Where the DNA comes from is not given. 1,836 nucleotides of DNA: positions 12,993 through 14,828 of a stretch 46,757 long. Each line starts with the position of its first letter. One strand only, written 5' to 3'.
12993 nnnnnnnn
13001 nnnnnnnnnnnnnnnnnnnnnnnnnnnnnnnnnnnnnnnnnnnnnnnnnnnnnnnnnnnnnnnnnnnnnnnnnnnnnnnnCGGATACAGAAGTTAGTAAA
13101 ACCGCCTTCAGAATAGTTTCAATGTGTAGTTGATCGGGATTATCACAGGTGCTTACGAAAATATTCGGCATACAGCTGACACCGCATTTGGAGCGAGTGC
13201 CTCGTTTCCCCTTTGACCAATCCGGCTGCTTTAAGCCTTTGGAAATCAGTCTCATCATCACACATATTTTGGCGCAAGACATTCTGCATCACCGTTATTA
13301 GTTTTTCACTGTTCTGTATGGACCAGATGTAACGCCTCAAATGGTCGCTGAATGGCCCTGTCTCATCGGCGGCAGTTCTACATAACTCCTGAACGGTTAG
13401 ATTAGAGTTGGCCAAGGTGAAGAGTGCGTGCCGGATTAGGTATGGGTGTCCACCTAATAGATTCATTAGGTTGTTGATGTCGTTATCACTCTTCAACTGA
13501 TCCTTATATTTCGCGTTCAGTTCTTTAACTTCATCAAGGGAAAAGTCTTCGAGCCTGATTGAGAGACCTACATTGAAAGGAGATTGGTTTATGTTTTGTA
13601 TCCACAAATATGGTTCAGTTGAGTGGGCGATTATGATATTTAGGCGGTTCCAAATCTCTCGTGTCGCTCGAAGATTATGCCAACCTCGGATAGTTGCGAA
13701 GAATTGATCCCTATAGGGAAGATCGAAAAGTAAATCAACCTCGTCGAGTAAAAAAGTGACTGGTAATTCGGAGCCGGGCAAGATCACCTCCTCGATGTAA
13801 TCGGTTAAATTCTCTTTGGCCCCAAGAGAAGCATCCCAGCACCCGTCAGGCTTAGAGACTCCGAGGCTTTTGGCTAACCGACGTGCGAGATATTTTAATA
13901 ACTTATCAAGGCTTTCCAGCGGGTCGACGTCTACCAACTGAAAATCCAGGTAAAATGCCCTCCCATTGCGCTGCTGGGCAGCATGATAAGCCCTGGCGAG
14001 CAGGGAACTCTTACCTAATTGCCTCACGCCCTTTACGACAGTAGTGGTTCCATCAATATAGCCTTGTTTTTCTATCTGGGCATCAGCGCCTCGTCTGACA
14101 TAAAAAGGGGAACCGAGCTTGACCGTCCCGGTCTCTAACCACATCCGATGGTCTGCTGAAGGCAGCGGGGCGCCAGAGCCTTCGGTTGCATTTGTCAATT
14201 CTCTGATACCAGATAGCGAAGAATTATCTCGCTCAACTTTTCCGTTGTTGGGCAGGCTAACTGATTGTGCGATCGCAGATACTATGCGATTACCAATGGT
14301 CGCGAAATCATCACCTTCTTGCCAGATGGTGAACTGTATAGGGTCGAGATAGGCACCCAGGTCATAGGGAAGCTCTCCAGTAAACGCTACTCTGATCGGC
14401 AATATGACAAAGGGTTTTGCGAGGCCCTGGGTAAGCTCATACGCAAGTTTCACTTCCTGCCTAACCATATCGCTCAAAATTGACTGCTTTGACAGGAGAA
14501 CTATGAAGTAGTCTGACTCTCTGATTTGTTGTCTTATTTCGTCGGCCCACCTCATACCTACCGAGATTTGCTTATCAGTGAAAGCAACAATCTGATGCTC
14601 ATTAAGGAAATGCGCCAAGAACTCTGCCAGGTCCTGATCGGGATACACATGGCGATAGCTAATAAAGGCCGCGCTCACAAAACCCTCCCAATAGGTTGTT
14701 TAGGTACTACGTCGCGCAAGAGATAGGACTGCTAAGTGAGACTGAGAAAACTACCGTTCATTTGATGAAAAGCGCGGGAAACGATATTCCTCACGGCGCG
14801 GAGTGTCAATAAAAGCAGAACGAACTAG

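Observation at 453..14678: Co-directional four-gene locus: TIR-NTPase, FHA-NTPase-GAF-PP2C, then two giant domain-less proteins, a candidate undescribed conflict/signalling system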

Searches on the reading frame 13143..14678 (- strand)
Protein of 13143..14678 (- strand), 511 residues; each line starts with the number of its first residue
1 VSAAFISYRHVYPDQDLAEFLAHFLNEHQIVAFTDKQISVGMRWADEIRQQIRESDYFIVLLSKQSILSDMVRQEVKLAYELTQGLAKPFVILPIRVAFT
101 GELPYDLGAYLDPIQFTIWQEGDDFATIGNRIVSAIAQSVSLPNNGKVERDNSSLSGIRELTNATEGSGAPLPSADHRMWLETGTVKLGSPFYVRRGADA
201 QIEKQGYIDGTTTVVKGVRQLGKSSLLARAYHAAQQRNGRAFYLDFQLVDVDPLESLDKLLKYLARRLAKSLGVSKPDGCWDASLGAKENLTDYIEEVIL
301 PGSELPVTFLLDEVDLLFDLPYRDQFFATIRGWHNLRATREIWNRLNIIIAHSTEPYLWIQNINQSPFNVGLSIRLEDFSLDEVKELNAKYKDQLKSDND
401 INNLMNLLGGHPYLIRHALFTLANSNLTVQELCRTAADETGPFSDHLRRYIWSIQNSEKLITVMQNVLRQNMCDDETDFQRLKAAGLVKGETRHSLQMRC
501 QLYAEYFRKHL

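Call 5: search_protein_families(library=pfam, proteins=[window:13143-14678:-], max_evalue=0.1)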
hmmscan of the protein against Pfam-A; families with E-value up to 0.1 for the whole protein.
window:13143-14678:- (511 aa): 8 families
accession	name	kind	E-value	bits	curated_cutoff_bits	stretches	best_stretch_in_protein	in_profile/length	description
PF14516.12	AAA_35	-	1.2e-88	297.5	27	1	183-509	3-331/331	AAA-like domain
PF13676.11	TIR_2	-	6.1e-19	69.1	28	1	5-124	2-117/122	TIR domain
PF01582.25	TIR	-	3.4e-07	30.7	21.3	1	15-96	15-95/179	TIR domain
PF13401.12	AAA_22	-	2.9e-05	24.8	27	1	213-338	8-111/130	AAA domain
PF08937.16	ThsB_TIR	-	8.6e-05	23.3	21.2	1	5-84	1-86/100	Thoeris protein ThsB, TIR-like domain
PF13173.12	AAA_14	-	0.00058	20.3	27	1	212-267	4-57/129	AAA domain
PF01637.24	ATPase_2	-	0.024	14.9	33.2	0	213-415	23-222/225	ATPase domain predominantly from Archaea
PF13191.12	AAA_16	-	0.031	15.2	32.6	0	213-316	27-143/167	AAA ATPase domain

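Call 6: search_protein_families(library=padloc, proteins=[window:13143-14678:-], max_evalue=0.1)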
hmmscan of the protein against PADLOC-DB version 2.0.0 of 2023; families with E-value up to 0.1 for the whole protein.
window:13143-14678:- (511 aa): 9 families
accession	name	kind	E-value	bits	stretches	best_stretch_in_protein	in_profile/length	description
PDLC02012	SAVED5--SAVED_TIR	-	2.8e-08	31.3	1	4-96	16-109/404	-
PDLC02421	Aga_TIR-PNTD1-PNTD2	-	3.2e-07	27.8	1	14-116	15-117/430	Class I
PDLC04787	PDC-S01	-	3.2e-05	21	1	211-270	28-90/412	-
PDLC02403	Aga_TIR-PNTD1-PNTD2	-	0.00019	18.6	1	31-108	31-109/443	Class I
PDLC05062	PDC-S66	-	0.00056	17.4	1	5-77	152-224/282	-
PDLC00436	ThsB1|ThsB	-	0.0012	16.4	1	5-79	39-116/183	TIR-like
PDLC00420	ThsB1|ThsB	-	0.0036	14.5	1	1-139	1-145/319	TIR-like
PDLC00419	ThsB1|ThsB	-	0.0044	14.8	1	4-75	30-104/165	TIR-like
PDLC00423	ThsB1|ThsB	-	0.041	11.6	1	5-112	39-145/190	TIR-like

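Call 7: search_protein_families(library=ncbifam, proteins=[window:13143-14678:-], max_evalue=0.1)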
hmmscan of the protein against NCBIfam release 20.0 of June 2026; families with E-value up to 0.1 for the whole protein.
window:13143-14678:- (511 aa): 3 families
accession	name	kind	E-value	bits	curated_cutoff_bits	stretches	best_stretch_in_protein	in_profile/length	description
NF040588.1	FxsC_Nterm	equivalog_domain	0.0014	18.6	130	1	16-77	30-93/182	TIR-like protein FxsC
NF042941.1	Retron_TIR_antiphage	equivalog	0.05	12.4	600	1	16-80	353-418/464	TIR domain-containing anti-phage reverse transcriptase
NF058526.1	Thoeris_type3_ThcB4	equivalog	0.093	11.5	220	0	5-80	131-206/375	Thoeris type III anti-phage system protein ThcB4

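Call 40: search_protein_families(library=pfam, alignment_id=A5, max_evalue=0.001)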
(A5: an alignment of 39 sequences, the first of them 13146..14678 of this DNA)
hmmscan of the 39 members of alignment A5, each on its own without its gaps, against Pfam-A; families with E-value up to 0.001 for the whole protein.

A. member 1, window:13146-14678:- (511 aa): 6 families
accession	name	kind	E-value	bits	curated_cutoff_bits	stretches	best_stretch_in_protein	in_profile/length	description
PF14516.12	AAA_35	-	1.2e-88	297.5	27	1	183-509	3-331/331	AAA-like domain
PF13676.11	TIR_2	-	6.1e-19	69.1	28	1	5-124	2-117/122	TIR domain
PF01582.25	TIR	-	3.4e-07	30.7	21.3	1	15-96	15-95/179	TIR domain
PF13401.12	AAA_22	-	2.9e-05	24.8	27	1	213-338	8-111/130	AAA domain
PF08937.16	ThsB_TIR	-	8.6e-05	23.3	21.2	1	5-84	1-86/100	Thoeris protein ThsB, TIR-like domain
PF13173.12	AAA_14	-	0.00058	20.3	27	0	212-267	4-57/129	AAA domain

B. families by the number of members that match (of 39 scanned): 29 families (the first 25 are shown)
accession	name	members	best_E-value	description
PF14516.12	AAA_35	39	1.6e-156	AAA-like domain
PF13401.12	AAA_22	28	1.4e-08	AAA domain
PF13676.11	TIR_2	27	6.7e-37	TIR domain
PF01582.25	TIR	24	1.2e-13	TIR domain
PF13173.12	AAA_14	16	2e-07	AAA domain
PF13191.12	AAA_16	16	2.1e-07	AAA ATPase domain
PF00069.31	Pkinase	12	1.6e-47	Protein kinase domain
PF07714.23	PK_Tyr_Ser-Thr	12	5.8e-35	Protein tyrosine and serine/threonine kinase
PF03109.22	ABC1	12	1e-10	ABC1 atypical kinase-like domain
PF01636.29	APH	12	1.9e-09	Phosphotransferase enzyme family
PF08937.16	ThsB_TIR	11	5.3e-07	Thoeris protein ThsB, TIR-like domain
PF00486.34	Trans_reg_C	4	7.6e-17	Transcriptional regulatory protein, C terminal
PF12770.12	CHAT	2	1.3e-29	CHAT domain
PF03704.23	BTAD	2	3.2e-23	Bacterial transcriptional activator domain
PF13365.12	Trypsin_2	2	9.1e-18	Trypsin-like peptidase domain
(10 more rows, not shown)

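Call 97: search_solved_structures(query=A5, max_evalue=0.1)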
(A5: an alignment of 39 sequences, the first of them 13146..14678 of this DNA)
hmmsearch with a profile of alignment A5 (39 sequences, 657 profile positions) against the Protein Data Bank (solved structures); distinct sequences matched with E-value up to 0.1: 212 (the best 60 are shown).
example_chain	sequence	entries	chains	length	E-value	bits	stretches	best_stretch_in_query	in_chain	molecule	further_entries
3f61_A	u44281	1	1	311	4.1e-09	39.1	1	13-161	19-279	Serine/threonine-protein kinase pknB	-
3f69_A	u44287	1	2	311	4.9e-09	38.9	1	13-161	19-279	Serine/threonine-protein kinase pknB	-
3ori_A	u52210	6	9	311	5.6e-09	38.7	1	13-161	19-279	Serine/threonine protein kinase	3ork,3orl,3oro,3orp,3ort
3orm_A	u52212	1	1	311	5.6e-09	38.7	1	14-161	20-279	Serine/threonine protein kinase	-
1mru_A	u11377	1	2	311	5.6e-09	38.7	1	14-161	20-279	Probable serine/threonine-protein kinase pknB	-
3cmu_A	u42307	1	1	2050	9.3e-09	37.9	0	354-389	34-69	Protein recA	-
5u94_A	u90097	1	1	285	9.5e-09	37.9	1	14-154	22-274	Serine/threonine-protein kinase PknB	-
6b2p_A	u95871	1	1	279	9.7e-09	37.9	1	14-154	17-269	Serine/threonine-protein kinase PknB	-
6i2p_A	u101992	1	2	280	9.7e-09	37.9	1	14-154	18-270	Serine/threonine-protein kinase PknB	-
1o6y_A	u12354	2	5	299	1.1e-08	37.7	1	13-154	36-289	SERINE/THREONINE-PROTEIN KINASE PKNB | Probable serine/threonine-protein kinase pknB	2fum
3cmt_A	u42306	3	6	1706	3.2e-07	32.8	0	354-389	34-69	Protein recA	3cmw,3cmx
9mud_K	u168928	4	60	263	1.6e-06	30.5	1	165-295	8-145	Cat1 (CRISPR associated TIR 1) pentagonal filament | Cat1 (CRISPR associated TIR 1) pentagonal filament assembly | Cat1 (CRISPR-associated TIR 1)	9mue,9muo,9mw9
4lzp_B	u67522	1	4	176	2.2e-06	30.1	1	120-258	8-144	Putative uncharacterized protein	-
7uwg_A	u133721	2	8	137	1.2e-05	27.6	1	158-266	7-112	Molecular chaperone Tir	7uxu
3cmv_A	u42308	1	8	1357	1.3e-05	27.5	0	354-389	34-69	Protein recA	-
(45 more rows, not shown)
